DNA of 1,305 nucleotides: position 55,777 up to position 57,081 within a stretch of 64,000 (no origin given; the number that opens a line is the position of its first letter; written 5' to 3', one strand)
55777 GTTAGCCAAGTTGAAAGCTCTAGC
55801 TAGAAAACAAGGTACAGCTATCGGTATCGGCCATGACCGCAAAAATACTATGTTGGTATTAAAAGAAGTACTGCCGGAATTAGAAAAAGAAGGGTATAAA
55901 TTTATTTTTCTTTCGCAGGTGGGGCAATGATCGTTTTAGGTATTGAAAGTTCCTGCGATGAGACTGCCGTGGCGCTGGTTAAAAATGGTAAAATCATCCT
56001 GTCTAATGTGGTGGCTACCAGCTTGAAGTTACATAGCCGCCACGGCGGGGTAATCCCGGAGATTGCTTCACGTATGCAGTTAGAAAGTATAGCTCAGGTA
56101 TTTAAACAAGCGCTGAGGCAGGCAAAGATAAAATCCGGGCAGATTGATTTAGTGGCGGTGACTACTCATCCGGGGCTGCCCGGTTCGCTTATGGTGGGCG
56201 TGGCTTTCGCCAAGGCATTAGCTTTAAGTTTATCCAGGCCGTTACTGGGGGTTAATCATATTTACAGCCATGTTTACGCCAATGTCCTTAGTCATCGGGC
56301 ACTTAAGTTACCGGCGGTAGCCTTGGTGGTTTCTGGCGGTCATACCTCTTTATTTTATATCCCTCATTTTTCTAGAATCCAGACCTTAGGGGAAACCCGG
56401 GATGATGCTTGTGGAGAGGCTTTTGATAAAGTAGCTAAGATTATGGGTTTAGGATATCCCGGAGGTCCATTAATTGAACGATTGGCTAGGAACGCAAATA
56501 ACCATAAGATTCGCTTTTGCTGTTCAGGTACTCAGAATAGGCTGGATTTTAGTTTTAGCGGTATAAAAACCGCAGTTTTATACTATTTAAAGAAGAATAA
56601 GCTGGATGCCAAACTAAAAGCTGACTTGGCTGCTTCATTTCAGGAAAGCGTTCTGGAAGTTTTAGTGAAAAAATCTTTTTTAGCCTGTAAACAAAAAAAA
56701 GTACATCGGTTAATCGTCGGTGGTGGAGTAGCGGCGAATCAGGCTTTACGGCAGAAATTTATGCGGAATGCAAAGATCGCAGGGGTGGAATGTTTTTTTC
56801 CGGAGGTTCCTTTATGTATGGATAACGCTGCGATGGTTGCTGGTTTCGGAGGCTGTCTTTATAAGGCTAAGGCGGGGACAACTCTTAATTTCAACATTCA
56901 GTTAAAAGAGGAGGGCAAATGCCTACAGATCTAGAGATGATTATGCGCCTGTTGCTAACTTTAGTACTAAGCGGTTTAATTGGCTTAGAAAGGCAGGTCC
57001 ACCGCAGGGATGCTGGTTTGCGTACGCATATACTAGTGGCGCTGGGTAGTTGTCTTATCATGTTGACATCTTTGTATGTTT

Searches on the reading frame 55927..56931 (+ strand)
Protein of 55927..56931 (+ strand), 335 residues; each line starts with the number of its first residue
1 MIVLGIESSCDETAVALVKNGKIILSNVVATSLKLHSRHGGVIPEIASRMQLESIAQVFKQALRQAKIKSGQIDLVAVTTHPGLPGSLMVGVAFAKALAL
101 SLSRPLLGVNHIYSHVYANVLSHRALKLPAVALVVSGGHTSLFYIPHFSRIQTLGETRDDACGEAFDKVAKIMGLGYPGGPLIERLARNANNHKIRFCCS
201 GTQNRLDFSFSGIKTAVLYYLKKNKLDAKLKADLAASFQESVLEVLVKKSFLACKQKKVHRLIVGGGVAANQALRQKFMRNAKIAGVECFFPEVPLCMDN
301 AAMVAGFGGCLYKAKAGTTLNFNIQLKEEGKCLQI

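Call 71: search_protein_families(library=pfam, proteins=[window:55927-56931:+], max_evalue=0.0001)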
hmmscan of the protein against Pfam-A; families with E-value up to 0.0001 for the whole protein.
window:55927-56931:+ (335 aa): 3 families
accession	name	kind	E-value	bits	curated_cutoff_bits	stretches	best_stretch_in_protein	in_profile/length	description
PF00814.31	TsaD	-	4.1e-83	279.6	24.8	1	24-305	2-263/264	tRNA N6-adenosine threonylcarbamoyltransferase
PF22521.2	HypF_C_2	-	2.1e-07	31.4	27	1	163-293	97-228/241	Carbamoyltransferase, Kae1-like Domain, second subdomain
PF02543.21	Carbam_trans_N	-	5e-05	23.3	24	0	171-283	211-325/346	Carbamoyltransferase N-terminus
